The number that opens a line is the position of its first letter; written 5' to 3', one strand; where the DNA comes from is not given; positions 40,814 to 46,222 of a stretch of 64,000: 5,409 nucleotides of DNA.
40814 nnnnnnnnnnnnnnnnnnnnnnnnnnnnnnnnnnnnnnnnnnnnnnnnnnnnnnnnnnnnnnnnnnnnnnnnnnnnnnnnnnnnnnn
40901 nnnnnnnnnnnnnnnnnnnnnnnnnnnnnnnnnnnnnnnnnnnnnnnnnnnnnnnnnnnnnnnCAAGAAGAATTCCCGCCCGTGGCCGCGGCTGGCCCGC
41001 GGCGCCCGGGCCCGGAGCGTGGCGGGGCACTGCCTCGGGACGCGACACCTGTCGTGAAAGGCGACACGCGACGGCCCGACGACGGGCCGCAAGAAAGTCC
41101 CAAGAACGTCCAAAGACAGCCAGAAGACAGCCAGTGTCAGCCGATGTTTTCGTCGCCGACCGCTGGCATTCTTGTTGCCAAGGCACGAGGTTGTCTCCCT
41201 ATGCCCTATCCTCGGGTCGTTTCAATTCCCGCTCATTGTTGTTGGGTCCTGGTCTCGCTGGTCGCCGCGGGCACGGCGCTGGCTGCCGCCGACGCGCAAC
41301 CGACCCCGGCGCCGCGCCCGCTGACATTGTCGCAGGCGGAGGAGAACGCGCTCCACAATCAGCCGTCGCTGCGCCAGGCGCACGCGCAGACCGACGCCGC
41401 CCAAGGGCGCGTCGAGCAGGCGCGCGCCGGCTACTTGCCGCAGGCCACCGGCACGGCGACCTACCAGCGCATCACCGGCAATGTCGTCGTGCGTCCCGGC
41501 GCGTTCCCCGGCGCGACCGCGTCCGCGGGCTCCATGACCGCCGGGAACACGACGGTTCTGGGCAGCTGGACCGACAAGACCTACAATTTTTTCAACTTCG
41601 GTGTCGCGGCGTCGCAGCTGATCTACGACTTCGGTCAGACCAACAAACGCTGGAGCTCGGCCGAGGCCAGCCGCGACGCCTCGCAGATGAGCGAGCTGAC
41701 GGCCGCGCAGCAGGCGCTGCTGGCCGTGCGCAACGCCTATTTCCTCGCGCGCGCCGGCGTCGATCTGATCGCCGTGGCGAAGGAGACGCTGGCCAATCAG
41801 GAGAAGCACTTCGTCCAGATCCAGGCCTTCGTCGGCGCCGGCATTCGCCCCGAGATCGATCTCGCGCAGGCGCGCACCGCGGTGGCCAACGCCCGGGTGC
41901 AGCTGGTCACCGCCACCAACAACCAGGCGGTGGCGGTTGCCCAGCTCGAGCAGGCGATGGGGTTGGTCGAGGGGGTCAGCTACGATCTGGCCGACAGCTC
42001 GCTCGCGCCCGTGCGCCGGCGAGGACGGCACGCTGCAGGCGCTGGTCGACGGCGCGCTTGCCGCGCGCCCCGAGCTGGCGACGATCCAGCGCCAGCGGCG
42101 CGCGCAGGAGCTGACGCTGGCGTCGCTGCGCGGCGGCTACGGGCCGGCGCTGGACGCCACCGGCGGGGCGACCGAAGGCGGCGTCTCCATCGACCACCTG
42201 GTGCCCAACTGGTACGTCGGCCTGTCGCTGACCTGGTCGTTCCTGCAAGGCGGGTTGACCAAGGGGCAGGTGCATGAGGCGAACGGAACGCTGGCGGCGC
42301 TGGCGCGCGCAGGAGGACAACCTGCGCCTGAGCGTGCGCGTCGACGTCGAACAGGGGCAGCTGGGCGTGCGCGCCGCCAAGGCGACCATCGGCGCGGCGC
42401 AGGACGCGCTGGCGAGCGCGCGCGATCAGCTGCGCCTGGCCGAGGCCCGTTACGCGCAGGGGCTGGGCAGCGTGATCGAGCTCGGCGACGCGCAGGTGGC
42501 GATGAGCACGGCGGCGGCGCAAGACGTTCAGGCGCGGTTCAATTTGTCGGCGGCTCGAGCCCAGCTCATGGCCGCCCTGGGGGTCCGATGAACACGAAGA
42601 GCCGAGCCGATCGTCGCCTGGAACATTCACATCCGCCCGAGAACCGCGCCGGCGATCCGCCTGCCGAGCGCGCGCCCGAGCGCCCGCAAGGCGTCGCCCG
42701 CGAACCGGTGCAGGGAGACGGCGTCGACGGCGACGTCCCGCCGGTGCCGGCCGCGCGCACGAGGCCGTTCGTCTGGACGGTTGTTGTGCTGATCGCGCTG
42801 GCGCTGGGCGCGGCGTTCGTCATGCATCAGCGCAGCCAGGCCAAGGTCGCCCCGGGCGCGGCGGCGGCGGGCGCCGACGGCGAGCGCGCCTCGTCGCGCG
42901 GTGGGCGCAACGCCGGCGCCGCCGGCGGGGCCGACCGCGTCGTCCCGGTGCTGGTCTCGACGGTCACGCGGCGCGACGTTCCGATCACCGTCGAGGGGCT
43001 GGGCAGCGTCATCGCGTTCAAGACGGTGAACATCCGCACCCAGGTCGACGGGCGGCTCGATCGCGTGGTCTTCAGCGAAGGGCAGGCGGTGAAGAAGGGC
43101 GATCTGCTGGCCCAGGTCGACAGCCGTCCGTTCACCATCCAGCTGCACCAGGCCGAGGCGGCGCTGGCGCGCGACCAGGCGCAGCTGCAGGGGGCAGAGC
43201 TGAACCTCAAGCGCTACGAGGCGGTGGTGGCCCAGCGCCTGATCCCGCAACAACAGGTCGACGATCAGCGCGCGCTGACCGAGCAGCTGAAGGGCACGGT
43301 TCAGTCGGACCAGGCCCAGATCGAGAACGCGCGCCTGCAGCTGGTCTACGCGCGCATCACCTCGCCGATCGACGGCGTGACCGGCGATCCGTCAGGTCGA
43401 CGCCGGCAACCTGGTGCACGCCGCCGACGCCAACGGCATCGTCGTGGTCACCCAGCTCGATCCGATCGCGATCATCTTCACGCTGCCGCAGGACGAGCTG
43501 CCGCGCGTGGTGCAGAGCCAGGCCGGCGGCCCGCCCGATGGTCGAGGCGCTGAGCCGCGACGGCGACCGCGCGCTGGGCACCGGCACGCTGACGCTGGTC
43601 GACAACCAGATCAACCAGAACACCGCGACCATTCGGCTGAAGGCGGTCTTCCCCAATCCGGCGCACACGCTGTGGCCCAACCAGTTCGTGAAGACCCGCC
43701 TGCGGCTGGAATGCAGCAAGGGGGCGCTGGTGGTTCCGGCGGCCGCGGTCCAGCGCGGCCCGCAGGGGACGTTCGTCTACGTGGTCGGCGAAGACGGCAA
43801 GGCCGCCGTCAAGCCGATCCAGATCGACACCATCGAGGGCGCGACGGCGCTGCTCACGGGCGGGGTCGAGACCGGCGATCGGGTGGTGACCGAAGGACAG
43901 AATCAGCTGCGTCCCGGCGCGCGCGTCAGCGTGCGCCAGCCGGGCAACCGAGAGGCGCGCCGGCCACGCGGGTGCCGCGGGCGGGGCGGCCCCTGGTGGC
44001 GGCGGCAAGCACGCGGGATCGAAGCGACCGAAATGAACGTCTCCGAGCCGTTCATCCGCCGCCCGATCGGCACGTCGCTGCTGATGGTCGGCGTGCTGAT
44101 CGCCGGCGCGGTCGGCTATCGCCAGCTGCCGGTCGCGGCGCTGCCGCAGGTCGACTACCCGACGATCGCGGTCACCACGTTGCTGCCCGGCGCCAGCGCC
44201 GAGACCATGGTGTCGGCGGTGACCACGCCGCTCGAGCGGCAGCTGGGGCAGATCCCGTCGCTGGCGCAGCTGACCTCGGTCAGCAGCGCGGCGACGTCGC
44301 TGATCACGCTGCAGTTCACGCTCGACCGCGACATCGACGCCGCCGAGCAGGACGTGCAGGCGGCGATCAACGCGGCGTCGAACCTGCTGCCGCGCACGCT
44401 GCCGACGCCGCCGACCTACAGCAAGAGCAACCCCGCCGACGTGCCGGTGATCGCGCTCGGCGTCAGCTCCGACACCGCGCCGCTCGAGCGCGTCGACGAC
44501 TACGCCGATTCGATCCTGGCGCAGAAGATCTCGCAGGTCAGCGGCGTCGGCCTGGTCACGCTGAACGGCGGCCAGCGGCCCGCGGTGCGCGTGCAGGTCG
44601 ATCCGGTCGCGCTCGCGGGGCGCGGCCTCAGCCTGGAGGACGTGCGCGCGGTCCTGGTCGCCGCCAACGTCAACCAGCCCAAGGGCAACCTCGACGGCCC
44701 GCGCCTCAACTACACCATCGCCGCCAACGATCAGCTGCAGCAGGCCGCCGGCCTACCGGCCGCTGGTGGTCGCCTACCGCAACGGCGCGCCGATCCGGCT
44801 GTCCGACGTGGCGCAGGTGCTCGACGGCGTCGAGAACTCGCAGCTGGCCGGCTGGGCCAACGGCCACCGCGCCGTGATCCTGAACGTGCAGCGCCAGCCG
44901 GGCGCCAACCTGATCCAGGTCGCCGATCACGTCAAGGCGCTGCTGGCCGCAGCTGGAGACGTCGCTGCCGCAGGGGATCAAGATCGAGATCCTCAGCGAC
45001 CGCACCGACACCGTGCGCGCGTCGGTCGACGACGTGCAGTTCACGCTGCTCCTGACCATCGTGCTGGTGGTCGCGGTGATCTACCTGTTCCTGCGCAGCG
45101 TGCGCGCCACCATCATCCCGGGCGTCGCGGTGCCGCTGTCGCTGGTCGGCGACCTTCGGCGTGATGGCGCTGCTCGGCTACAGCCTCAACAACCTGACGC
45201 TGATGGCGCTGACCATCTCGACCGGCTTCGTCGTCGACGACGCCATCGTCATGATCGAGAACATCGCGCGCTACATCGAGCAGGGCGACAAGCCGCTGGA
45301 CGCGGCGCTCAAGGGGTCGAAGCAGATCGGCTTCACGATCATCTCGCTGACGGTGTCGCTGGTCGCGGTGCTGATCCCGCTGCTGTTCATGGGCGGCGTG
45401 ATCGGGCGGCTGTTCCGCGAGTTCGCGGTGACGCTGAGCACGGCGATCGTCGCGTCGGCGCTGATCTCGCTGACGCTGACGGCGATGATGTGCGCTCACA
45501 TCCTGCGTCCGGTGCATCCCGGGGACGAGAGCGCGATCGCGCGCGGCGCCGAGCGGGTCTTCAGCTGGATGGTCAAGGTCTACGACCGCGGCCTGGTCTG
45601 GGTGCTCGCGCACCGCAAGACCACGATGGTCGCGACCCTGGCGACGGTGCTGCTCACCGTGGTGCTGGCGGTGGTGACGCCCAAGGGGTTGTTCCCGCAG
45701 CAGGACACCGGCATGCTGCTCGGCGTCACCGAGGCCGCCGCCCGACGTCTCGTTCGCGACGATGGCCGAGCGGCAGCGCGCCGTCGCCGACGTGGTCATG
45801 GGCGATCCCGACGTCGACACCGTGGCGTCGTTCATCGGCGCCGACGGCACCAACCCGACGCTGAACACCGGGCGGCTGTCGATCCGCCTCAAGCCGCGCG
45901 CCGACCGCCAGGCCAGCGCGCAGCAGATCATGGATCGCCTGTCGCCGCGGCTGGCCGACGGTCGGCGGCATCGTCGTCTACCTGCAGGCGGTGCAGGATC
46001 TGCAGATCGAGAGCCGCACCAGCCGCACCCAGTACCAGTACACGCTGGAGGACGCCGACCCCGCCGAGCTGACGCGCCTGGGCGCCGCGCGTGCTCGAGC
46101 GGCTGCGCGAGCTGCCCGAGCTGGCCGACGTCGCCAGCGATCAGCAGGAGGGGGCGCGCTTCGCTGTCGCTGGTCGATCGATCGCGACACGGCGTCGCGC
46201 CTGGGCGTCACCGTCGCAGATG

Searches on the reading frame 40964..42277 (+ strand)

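Call 77: search_protein_families(library=pfam, proteins=[window:40964-42277:+], max_evalue=0.00001)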
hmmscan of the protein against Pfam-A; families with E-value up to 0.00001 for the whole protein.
window:40964-42277:+ (437 aa): 1 family
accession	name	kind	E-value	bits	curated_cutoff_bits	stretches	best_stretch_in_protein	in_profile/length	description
PF02321.23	OEP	-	2.3e-26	93.2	22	1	122-333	1-187/187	Outer membrane efflux protein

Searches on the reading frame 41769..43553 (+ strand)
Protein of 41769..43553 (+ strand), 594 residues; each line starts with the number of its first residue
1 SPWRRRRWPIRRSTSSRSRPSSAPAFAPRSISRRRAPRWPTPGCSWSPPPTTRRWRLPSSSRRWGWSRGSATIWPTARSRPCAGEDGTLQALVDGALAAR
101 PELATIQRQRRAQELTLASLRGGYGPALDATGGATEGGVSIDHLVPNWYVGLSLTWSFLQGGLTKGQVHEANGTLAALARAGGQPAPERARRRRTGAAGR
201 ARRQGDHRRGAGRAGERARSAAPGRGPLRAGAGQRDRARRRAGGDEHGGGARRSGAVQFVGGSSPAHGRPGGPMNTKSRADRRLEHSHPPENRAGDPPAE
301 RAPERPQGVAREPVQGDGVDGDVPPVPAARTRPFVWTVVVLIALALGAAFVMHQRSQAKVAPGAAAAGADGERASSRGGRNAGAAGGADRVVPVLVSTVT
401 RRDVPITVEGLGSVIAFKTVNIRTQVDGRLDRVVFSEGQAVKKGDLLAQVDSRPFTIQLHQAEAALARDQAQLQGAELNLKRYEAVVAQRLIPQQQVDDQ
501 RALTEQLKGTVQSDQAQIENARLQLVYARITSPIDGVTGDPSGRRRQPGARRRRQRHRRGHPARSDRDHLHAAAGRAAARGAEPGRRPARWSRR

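Call 77: search_protein_families(library=pfam, proteins=[window:41769-43553:+], max_evalue=0.00001)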
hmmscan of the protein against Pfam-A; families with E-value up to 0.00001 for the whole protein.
window:41769-43553:+ (594 aa): 2 families
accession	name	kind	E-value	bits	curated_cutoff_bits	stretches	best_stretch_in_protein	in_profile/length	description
PF13533.13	Biotin_lipoyl_2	-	8.9e-07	29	29.8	1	420-451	1-32/32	Biotin-lipoyl like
PF02321.23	OEP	-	7.7e-06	26.3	22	0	89-171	1-87/187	Outer membrane efflux protein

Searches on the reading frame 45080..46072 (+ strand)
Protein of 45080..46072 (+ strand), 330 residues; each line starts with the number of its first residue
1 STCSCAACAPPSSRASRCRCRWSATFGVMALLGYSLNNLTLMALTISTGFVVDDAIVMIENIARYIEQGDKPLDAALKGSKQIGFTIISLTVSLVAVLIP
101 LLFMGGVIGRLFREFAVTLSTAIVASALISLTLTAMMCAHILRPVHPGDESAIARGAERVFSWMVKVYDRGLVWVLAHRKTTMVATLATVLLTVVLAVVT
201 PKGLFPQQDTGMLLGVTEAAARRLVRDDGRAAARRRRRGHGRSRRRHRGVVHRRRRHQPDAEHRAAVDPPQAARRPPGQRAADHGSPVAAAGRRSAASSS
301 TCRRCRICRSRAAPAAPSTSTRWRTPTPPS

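Call 54: search_protein_families(library=pfam, proteins=[window:45080-46072:+], max_evalue=0.00001)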
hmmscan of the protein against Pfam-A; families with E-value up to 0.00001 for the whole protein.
window:45080-46072:+ (330 aa): 1 family
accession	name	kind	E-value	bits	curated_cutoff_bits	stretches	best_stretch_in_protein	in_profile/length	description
PF00873.25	ACR_tran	-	3e-62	211.1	28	1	24-218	371-566/1021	AcrB/AcrD/AcrF family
